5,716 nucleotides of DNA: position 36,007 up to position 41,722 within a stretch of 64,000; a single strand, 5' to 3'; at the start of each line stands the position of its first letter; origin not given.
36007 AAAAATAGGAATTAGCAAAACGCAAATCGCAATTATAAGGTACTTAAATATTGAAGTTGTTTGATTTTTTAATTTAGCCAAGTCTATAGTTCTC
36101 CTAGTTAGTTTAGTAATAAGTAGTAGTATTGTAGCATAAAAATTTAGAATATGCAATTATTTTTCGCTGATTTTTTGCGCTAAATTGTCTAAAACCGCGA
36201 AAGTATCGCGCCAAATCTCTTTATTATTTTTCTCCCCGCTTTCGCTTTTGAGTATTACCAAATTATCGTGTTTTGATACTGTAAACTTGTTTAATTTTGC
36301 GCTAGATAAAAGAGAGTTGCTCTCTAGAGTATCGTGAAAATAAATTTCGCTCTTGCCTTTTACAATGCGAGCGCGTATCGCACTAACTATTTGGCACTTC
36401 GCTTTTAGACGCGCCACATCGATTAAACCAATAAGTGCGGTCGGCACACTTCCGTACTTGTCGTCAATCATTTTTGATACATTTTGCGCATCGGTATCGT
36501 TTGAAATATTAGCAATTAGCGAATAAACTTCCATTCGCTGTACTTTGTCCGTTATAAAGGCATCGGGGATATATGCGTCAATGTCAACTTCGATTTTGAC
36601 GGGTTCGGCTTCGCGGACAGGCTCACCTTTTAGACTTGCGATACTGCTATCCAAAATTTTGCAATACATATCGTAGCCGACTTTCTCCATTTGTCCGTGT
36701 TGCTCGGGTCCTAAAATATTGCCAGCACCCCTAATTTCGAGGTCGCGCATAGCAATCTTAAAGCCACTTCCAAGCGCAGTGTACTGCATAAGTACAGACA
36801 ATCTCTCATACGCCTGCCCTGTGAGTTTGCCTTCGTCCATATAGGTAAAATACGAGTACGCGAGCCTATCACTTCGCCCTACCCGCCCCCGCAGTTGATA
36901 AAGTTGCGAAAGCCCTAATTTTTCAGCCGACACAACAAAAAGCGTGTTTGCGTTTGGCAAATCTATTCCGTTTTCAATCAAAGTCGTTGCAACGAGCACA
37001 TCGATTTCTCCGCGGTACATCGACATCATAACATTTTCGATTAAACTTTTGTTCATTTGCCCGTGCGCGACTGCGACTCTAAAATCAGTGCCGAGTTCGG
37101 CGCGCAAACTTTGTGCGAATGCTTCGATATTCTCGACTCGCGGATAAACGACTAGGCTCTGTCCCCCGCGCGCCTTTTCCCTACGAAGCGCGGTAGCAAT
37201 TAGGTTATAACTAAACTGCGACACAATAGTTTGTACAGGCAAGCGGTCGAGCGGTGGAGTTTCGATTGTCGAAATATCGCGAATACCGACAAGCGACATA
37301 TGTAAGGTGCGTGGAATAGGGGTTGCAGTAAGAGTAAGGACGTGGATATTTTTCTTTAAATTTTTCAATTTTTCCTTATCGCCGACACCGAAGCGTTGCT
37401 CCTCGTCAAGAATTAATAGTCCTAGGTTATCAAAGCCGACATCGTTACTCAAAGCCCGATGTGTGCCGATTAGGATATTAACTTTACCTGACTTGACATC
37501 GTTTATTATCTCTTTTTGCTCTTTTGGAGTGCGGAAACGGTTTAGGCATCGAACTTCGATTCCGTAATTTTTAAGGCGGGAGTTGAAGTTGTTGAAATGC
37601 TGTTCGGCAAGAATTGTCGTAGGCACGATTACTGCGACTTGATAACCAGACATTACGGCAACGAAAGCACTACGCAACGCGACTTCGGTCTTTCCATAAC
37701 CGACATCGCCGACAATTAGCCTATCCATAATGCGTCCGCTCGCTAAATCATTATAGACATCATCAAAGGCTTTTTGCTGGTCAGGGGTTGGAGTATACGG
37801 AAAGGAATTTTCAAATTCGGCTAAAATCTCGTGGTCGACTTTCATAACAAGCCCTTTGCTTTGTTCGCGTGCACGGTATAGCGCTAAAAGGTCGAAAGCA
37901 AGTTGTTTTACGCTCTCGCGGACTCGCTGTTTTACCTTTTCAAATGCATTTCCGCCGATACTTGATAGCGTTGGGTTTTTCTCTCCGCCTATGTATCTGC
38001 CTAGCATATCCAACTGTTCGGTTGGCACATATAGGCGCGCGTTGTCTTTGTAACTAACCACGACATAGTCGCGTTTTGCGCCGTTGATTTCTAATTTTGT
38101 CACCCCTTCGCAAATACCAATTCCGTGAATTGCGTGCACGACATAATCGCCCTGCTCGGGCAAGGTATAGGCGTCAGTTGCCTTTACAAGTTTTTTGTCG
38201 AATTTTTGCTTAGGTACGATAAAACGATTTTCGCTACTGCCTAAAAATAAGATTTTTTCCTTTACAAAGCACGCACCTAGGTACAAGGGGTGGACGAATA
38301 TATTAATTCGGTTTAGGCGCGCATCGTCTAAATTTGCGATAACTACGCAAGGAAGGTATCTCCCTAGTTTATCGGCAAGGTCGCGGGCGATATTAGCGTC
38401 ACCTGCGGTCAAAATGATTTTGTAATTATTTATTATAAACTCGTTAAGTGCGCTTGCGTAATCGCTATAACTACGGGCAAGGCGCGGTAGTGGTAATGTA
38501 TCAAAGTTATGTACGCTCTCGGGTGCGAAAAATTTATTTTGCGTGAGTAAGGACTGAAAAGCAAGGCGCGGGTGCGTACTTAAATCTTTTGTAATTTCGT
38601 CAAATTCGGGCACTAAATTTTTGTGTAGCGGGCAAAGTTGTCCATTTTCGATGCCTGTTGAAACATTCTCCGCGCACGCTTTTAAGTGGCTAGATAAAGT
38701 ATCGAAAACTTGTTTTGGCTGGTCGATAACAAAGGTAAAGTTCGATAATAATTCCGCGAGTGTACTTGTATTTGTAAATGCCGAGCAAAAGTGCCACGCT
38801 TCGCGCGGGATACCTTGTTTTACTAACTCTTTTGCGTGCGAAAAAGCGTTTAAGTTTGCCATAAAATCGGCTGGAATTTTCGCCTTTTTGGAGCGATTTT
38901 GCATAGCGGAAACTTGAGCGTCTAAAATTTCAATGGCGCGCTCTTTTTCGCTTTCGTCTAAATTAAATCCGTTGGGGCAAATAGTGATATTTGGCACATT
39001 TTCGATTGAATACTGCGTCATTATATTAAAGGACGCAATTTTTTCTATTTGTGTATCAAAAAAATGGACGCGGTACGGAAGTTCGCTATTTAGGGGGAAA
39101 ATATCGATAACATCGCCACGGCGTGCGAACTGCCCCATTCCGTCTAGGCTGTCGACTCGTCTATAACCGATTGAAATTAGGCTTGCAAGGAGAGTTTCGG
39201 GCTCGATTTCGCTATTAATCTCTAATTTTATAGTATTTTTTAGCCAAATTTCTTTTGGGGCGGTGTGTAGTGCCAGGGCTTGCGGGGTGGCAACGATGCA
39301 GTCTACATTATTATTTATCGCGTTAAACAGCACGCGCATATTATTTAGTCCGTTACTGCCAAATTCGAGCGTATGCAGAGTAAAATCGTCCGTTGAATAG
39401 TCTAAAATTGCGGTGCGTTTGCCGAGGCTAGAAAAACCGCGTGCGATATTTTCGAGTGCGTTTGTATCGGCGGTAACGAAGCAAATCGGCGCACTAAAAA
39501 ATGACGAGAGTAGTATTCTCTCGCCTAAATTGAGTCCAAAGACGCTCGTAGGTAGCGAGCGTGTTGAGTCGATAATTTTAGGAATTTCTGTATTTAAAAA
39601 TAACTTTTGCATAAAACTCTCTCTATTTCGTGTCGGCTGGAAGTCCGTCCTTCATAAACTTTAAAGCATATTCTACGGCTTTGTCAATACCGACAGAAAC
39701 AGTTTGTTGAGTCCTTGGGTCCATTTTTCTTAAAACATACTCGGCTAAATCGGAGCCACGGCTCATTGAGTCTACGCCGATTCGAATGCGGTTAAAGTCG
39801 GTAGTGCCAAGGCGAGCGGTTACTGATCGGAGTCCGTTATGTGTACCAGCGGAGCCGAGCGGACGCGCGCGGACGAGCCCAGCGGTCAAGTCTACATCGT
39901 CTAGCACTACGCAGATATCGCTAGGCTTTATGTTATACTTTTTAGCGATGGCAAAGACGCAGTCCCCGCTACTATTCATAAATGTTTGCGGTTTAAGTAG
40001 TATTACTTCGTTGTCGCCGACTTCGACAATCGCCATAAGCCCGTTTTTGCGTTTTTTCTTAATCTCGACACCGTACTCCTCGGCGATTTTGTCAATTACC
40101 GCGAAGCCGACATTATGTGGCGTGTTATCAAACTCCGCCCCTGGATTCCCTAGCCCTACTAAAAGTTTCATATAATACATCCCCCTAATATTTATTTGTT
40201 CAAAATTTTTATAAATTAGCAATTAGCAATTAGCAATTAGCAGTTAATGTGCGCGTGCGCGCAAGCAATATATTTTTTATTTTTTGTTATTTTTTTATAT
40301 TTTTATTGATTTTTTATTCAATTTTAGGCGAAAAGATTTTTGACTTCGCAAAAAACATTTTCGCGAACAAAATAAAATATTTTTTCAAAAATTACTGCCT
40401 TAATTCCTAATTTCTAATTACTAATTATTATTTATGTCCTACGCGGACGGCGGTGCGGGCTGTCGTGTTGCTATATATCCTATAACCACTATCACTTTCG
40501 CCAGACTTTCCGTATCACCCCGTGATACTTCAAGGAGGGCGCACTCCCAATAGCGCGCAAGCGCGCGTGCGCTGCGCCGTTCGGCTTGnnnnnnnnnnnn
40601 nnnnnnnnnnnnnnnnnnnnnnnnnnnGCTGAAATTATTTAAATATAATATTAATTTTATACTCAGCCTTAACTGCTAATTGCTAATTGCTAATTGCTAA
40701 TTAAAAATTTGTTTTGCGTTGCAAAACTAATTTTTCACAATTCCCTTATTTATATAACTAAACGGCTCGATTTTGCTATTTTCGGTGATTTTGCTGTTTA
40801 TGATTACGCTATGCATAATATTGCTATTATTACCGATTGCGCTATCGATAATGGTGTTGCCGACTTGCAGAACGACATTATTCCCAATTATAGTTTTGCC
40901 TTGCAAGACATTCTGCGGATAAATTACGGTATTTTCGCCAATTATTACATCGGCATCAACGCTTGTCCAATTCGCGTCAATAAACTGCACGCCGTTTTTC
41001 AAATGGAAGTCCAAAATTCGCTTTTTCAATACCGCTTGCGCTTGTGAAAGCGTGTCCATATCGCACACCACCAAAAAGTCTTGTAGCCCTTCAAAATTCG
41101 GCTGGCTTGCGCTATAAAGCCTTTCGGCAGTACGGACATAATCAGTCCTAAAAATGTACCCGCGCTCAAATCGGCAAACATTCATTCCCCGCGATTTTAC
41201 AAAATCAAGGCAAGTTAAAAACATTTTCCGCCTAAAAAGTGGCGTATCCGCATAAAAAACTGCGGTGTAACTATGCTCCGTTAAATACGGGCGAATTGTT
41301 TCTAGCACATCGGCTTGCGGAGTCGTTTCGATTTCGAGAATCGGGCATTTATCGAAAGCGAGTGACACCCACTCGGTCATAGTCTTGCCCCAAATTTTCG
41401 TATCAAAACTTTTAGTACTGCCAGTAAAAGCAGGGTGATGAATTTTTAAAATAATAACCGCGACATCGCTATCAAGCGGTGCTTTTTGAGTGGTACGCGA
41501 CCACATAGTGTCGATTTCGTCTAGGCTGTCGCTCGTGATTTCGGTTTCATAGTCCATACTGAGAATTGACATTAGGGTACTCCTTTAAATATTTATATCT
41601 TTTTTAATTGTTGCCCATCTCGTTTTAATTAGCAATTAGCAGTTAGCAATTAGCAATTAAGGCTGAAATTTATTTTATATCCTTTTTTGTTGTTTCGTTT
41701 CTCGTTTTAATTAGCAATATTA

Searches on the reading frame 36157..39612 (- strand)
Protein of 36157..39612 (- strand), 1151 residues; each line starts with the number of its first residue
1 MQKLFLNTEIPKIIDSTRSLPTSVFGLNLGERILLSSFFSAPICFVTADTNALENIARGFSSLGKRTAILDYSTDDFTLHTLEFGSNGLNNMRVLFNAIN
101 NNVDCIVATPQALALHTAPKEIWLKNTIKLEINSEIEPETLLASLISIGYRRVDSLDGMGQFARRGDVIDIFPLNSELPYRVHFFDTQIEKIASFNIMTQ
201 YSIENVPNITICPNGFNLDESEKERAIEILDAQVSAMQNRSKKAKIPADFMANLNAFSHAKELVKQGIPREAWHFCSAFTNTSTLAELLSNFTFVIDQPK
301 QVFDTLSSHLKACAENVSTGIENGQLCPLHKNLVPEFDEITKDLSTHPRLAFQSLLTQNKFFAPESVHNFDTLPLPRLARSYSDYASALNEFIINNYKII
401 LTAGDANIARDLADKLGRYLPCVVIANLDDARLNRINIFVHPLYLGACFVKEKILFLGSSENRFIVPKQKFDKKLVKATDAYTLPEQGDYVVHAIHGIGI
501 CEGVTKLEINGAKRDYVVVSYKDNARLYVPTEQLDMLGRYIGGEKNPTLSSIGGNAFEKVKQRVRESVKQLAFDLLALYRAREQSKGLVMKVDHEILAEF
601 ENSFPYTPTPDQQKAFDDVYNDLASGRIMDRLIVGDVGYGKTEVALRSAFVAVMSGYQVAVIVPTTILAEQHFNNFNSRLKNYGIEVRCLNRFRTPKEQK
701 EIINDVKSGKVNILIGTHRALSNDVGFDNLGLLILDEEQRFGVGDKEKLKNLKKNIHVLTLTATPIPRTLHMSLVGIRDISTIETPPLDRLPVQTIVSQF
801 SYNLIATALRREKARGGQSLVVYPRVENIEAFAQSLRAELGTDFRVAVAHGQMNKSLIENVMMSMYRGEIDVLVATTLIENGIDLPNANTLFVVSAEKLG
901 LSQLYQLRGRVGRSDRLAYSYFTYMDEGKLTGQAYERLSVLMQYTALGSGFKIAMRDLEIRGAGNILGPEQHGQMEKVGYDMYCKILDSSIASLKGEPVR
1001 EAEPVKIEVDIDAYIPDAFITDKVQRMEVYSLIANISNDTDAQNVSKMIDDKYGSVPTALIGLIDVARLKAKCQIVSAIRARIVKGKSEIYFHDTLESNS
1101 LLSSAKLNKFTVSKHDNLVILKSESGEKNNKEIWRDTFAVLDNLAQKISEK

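Call 16: search_protein_families(library=pfam, proteins=[window:36157-39612:-])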
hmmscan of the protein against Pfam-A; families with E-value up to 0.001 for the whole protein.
window:36157-39612:- (1151 aa): 7 families
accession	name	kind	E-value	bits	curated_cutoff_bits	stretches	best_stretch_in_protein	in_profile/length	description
PF00270.35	DEAD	-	4.3e-28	98.6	26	1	609-770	1-164/167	DEAD/DEAH box helicase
PF00271.37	Helicase_C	-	2.8e-24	85.9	23.5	1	808-914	9-109/110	Helicase conserved C-terminal domain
PF17757.6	UvrB_inter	-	6e-23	81.2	22.9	1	128-214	1-88/91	UvrB interaction domain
PF02559.22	CarD_TRCF_RID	-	4e-18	65.7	23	1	487-541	3-57/57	CarD-like/TRCF RID domain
PF03461.20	TRCF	-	1.1e-15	58.1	25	1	1009-1096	1-88/95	TRCF domain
PF04851.21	ResIII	-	9.5e-12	45.6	22.5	1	607-765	3-162/164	Type III restriction enzyme, res subunit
PF22590.2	Cas3-like_C_2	-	0.00026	21.6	27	0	816-915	2-105/106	CRISPR-associated nuclease/helicase Cas3, C-terminal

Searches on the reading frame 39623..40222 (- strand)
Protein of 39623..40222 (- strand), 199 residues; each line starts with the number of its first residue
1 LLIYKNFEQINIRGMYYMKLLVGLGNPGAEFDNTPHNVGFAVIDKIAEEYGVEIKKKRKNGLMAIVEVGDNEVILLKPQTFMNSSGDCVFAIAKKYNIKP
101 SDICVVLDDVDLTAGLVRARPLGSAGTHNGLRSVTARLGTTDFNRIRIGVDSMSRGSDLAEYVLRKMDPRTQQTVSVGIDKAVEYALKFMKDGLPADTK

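Call 30: search_protein_families(library=pfam, proteins=[window:39623-40222:-], max_evalue=0.01)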
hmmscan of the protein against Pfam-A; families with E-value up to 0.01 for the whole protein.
window:39623-40222:- (199 aa): 1 family
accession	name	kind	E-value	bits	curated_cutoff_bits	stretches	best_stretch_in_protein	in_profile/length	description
PF01195.25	Pept_tRNA_hydro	-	8.3e-57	192.4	27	1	20-194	1-175/183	Peptidyl-tRNA hydrolase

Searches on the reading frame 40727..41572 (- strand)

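Call 6: search_protein_families(library=pfam, proteins=[window:40727-41572:-])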
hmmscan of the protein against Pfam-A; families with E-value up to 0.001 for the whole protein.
window:40727-41572:- (281 aa): 2 families
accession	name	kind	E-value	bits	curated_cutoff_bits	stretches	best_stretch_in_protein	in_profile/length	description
PF00132.30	Hexapep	-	1.6e-09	37.5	27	1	208-241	1-34/36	Bacterial transferase hexapeptide (six repeats)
PF25084.1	LbH_EIF2B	-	0.00058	20.3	54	0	216-279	11-75/105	EIF2B subunit epsilon LbH domain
